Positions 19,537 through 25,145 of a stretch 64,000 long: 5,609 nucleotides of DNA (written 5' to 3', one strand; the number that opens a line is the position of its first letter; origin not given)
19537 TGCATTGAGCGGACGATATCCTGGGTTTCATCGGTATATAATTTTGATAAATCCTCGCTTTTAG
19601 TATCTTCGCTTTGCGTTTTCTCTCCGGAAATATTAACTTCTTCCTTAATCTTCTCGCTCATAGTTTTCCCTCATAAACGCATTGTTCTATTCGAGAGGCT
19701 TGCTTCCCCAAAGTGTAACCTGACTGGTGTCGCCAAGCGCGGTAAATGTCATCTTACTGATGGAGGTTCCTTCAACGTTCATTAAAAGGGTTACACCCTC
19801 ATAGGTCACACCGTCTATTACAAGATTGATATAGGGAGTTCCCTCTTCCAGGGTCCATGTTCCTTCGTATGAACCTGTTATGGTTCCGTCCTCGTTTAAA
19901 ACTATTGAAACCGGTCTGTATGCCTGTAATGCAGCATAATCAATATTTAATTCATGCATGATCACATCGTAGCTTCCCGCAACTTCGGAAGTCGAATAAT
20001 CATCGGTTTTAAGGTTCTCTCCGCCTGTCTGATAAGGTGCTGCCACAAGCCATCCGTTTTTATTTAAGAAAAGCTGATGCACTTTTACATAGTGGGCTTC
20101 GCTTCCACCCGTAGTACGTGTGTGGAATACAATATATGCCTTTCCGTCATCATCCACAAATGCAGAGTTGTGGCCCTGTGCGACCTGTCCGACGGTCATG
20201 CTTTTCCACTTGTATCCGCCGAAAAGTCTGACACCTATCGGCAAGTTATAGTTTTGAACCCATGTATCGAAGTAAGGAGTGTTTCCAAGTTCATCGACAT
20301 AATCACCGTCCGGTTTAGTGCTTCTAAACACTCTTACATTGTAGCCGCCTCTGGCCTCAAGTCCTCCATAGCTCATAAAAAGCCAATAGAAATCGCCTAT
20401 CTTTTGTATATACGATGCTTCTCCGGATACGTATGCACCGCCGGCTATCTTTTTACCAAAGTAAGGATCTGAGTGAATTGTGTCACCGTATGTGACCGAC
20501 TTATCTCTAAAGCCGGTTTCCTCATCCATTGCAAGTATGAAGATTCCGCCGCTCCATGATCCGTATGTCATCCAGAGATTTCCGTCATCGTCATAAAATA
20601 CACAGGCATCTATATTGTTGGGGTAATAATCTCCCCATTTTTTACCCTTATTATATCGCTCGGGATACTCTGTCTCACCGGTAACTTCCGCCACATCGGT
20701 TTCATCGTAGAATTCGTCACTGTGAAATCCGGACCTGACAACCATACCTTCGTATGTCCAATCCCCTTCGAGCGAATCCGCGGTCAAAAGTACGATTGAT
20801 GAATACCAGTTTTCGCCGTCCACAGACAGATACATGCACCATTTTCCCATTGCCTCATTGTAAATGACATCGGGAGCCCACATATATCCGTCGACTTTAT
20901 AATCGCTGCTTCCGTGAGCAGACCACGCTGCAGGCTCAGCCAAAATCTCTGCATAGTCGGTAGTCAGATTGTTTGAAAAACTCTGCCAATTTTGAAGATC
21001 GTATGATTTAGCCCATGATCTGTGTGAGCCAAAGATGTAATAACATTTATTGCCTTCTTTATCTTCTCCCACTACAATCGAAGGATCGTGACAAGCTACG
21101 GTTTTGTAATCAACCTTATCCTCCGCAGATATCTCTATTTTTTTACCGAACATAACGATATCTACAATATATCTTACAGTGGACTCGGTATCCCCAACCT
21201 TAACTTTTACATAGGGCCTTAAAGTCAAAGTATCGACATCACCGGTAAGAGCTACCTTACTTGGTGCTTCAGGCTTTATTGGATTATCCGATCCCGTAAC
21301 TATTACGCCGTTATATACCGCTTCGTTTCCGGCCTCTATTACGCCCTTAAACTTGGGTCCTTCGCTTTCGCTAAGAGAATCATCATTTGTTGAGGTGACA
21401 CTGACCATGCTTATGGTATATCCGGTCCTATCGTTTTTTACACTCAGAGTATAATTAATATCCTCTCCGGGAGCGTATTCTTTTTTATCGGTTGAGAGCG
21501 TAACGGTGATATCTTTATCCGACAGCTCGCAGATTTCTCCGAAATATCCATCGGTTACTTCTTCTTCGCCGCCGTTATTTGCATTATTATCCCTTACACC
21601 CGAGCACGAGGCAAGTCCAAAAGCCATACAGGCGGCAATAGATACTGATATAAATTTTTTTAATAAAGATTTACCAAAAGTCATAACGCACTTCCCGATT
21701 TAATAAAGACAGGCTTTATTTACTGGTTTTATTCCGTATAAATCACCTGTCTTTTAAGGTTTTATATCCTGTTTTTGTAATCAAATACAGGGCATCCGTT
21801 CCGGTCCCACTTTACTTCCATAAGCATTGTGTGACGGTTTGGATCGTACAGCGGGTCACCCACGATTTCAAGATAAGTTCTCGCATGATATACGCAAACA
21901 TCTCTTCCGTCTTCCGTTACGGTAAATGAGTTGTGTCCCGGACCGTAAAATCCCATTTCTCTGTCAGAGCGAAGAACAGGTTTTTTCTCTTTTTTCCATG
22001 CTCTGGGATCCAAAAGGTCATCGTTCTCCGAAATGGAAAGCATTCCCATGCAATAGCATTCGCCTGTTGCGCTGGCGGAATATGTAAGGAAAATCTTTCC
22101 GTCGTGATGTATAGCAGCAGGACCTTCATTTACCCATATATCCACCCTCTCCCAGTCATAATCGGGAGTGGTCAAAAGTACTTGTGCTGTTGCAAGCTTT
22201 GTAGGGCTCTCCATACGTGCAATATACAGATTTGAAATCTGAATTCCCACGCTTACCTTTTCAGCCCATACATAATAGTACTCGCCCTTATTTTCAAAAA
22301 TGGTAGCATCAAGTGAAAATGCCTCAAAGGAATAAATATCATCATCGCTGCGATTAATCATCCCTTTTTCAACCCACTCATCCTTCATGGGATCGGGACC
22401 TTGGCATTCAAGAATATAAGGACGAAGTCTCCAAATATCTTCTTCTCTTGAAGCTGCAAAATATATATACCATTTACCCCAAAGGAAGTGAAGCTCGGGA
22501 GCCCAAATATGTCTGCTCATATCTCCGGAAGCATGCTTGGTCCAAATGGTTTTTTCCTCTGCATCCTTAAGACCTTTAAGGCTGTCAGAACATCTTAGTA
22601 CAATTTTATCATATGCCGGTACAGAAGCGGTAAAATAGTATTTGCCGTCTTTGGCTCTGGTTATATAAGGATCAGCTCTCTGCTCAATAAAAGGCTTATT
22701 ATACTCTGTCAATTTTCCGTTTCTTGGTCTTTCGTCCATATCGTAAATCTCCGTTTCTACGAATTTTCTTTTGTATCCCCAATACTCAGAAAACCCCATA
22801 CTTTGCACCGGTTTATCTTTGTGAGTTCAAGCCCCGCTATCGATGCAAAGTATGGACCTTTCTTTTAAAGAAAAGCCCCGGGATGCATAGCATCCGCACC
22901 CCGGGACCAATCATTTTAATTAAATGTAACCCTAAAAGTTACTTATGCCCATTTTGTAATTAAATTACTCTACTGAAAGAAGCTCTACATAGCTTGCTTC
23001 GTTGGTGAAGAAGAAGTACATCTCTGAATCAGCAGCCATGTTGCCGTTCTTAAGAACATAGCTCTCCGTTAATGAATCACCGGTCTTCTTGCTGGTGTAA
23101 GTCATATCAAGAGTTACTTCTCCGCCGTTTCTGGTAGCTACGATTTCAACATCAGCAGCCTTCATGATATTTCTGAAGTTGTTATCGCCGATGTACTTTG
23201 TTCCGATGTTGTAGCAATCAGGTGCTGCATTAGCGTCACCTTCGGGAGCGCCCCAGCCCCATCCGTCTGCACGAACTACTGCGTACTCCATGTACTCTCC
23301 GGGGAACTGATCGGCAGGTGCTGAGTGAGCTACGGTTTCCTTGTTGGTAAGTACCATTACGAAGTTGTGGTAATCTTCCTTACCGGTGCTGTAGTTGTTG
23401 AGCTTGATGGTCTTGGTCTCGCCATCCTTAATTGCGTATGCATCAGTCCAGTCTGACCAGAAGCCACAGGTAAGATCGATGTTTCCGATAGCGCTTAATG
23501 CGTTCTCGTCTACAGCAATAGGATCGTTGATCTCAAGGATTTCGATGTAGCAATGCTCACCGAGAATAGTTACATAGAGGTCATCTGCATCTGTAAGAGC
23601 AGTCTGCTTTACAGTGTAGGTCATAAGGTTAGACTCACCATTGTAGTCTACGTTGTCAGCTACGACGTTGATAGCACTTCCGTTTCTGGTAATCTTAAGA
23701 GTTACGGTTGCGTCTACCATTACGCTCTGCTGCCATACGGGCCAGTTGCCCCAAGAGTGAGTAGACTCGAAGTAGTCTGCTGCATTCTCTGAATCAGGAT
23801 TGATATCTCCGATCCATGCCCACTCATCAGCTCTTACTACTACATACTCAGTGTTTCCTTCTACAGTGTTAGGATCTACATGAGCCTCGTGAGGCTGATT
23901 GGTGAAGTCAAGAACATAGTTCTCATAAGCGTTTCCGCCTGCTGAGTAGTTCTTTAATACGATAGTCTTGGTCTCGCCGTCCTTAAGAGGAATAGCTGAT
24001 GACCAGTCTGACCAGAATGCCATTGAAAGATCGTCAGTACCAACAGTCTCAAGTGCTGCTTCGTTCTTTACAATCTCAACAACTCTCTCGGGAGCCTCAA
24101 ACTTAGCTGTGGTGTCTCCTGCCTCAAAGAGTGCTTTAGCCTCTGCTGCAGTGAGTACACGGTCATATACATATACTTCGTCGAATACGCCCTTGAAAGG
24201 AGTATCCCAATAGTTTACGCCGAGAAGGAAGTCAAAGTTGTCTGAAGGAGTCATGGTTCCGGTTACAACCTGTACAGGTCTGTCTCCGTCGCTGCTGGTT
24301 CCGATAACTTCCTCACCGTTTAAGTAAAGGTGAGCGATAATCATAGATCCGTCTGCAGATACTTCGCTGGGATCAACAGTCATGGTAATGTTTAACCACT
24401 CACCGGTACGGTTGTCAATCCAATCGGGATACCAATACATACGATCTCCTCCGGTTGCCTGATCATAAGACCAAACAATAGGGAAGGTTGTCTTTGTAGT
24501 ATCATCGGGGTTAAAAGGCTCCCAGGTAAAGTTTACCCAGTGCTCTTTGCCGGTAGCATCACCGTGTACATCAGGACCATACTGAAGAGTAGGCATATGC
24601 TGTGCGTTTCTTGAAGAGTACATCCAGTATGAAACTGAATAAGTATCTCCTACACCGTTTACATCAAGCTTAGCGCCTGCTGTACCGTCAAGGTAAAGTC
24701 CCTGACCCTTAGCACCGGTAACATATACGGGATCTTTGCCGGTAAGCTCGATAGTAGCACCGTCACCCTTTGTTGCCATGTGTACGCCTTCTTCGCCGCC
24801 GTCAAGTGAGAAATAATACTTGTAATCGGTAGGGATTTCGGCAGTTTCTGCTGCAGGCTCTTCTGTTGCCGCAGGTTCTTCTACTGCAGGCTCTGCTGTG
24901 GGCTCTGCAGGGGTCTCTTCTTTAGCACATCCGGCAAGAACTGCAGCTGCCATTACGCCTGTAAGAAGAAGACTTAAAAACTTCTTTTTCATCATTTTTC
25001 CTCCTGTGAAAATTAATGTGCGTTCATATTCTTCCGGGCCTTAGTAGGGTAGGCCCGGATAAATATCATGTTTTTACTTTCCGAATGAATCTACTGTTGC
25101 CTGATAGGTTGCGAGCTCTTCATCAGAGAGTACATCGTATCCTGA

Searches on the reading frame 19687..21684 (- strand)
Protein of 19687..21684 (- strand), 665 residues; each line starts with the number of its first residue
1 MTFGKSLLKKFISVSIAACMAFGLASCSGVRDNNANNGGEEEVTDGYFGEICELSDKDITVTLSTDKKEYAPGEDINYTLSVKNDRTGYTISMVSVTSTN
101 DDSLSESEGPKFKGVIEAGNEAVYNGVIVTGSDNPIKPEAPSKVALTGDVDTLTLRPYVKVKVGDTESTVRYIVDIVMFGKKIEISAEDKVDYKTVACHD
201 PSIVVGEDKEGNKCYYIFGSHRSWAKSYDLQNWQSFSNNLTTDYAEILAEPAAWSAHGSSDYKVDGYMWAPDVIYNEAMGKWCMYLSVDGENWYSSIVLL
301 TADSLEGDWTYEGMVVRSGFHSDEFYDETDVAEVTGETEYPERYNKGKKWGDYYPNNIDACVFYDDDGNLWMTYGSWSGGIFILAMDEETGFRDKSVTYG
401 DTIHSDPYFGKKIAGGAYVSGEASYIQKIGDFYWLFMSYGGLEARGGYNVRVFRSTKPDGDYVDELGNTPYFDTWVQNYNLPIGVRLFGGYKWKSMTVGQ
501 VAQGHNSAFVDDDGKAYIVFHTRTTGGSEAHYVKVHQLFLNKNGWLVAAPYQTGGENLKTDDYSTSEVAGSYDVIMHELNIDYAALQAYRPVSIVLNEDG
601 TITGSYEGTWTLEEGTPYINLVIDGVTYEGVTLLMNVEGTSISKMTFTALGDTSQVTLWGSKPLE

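Call 50: search_protein_families(library=pfam, proteins=[window:19687-21684:-], max_evalue=0.001)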
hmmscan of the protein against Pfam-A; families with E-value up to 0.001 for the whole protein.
window:19687-21684:- (665 aa): 2 families
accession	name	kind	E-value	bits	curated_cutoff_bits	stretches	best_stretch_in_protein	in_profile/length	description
PF04616.20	Glyco_hydro_43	-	4.8e-25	88.9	32.2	2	356-529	120-270/288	Glycosyl hydrolases family 43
PF16369.11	GH43_C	-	5.5e-22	78.6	23.4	1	550-660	1-100/100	C-terminal lipocalin-like domain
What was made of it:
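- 19687..22808 (-): Two GH43 genes: 21762-22808 (cytoplasmic) and 19687-21684 (lipoprotein with GH43_C). Lineage-specific arabinan/arabinoxylan enzymes. Call 50.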

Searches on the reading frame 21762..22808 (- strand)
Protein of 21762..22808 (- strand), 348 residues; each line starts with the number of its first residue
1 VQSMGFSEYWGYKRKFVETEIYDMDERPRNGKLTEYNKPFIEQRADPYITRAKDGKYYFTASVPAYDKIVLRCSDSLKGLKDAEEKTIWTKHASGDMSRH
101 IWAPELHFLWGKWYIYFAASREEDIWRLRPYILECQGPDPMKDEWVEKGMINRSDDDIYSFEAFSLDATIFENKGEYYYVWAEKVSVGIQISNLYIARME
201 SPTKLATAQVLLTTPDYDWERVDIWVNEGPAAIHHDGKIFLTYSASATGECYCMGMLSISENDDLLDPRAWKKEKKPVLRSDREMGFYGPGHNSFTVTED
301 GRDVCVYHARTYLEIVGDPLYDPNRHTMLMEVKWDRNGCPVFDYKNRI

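Call 50: search_protein_families(library=pfam, proteins=[window:21762-22808:-], max_evalue=0.001)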
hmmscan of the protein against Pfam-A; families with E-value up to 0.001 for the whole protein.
window:21762-22808:- (348 aa): 1 family
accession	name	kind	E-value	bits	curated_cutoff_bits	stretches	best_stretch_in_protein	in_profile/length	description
PF04616.20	Glyco_hydro_43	-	3.3e-64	217.5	32.2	1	36-340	1-288/288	Glycosyl hydrolases family 43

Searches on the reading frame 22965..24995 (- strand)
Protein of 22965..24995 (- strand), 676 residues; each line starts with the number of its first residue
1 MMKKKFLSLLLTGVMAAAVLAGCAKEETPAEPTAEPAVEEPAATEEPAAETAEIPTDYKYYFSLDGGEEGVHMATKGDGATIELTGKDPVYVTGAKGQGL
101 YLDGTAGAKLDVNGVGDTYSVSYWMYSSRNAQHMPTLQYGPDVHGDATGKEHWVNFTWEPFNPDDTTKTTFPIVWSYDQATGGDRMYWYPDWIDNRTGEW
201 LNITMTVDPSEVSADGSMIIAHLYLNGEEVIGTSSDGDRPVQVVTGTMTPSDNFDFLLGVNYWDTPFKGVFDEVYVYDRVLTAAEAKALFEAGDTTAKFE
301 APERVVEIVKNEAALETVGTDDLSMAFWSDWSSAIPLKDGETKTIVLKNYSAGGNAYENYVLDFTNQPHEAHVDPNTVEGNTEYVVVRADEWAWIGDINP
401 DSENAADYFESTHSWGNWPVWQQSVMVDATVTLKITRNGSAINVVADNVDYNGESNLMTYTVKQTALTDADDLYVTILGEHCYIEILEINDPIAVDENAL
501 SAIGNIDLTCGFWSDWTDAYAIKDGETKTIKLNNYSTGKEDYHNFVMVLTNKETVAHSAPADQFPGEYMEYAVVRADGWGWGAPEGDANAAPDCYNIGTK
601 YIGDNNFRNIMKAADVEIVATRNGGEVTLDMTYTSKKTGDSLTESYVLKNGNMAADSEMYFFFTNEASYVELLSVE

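Call 4: search_protein_families(library=pfam, proteins=[window:22965-24995:-], max_evalue=0.01)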
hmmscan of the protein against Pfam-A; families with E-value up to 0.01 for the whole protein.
window:22965-24995:- (676 aa): 1 family
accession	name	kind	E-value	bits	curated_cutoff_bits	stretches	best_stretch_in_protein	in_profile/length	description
PF13385.13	Laminin_G_3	-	6.9e-12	46.2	27.6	1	107-285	6-149/151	Concanavalin A-like lectin/glucanases superfamily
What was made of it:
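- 22965..24995 (-): Lipoprotein with a Laminin_G_3 domain and two internal repeats (676 aa). Lineage-specific candidate surface glycan binder and last gene before the terminator. Laminin_G_3 (call 4).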

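Call 6: search_protein_families(library=ncbifam, proteins=[window:22965-24995:-], max_evalue=0.01)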
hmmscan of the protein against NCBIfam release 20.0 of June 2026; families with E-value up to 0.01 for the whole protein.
window:22965-24995:- (676 aa): 0 families
